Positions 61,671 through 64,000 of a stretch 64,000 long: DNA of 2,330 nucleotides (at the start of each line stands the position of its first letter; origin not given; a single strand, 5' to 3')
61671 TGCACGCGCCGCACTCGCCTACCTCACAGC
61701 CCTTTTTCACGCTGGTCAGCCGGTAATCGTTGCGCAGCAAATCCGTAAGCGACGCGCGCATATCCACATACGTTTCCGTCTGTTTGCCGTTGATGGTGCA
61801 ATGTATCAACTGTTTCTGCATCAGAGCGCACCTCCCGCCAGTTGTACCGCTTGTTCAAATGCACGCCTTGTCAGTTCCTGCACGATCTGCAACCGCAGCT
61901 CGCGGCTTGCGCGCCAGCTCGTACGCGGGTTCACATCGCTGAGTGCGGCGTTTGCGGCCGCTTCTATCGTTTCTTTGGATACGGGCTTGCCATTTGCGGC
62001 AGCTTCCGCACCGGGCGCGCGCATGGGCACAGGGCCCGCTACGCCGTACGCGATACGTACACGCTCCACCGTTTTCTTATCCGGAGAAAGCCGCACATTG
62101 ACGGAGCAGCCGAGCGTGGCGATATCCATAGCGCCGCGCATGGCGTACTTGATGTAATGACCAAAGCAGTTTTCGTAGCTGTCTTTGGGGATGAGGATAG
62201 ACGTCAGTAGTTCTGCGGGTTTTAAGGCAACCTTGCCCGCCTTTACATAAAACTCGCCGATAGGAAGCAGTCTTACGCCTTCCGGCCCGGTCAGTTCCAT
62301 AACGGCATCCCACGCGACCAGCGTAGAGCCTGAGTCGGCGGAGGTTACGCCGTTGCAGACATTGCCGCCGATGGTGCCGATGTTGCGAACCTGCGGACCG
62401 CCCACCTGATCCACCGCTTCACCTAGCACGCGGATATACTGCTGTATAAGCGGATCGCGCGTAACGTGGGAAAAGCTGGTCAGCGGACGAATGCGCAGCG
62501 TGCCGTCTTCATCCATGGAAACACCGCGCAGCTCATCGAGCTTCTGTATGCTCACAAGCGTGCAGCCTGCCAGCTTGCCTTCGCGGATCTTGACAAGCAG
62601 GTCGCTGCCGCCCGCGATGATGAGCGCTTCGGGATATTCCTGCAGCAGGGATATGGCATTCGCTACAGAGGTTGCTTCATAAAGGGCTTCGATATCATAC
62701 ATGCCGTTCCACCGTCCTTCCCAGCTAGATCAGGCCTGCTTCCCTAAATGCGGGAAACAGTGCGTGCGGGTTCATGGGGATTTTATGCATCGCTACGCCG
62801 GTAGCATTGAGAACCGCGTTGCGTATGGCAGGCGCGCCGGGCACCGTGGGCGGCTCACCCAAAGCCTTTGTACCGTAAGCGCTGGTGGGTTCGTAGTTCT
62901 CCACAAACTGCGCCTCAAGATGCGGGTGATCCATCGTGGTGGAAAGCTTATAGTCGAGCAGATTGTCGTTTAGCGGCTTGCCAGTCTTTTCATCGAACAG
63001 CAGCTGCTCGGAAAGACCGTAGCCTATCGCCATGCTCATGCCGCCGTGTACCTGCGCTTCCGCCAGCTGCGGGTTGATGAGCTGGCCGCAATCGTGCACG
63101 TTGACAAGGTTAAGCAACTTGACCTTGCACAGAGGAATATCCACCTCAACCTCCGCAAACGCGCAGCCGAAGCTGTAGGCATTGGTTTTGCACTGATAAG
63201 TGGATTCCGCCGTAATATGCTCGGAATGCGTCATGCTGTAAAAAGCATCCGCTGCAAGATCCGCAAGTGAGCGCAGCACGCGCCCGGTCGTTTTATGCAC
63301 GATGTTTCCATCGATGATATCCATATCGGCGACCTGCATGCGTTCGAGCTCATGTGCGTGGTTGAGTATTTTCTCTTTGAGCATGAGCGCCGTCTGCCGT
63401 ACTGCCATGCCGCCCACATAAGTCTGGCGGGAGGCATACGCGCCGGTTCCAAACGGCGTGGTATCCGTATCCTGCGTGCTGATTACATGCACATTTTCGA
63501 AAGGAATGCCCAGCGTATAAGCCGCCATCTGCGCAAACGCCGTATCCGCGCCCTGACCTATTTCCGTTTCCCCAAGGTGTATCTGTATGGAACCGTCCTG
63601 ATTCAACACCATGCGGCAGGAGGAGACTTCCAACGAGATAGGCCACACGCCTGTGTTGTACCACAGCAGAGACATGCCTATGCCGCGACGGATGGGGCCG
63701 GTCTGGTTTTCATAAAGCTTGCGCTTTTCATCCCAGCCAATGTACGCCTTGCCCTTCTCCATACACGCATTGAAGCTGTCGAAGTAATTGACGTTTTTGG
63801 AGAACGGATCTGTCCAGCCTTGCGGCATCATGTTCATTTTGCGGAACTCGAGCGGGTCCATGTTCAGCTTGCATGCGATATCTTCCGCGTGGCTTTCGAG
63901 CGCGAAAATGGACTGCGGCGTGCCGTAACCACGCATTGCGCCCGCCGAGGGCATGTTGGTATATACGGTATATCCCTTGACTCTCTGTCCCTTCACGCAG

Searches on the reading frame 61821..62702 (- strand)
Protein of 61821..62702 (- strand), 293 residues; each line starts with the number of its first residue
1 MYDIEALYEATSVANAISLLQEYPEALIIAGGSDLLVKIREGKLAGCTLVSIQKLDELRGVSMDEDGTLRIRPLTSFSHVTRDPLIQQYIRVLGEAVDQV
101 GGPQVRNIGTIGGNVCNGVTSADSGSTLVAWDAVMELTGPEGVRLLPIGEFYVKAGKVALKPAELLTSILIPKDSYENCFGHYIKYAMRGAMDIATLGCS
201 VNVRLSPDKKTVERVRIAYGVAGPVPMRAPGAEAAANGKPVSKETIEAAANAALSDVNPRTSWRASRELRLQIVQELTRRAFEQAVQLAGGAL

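Call 64: search_protein_families(library=pfam, proteins=[window:61821-62702:-], max_evalue=0.001)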
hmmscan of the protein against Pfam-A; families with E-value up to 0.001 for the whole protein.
window:61821-62702:- (293 aa): 2 families
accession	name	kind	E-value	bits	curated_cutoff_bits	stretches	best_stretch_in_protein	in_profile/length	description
PF00941.27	FAD_binding_5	-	3.9e-40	137.9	27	1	7-173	5-169/170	FAD binding domain in molybdopterin dehydrogenase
PF03450.22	CO_deh_flav_C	-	1.2e-26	93.3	25.5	1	183-285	2-102/102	CO dehydrogenase flavoprotein C-terminal domain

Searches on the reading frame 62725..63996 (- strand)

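Call 64: search_protein_families(library=pfam, proteins=[window:62725-63996:-], max_evalue=0.001)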
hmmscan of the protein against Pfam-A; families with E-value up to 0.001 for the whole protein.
window:62725-63996:- (423 aa): 2 families
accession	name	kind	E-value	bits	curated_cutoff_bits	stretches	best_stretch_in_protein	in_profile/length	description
PF20256.3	MoCoBD_2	-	2.2e-81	273.9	27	1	82-358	2-283/283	Molybdopterin cofactor-binding domain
PF02738.23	MoCoBD_1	-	4.5e-19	68.9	27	1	5-56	193-244/244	Molybdopterin cofactor-binding domain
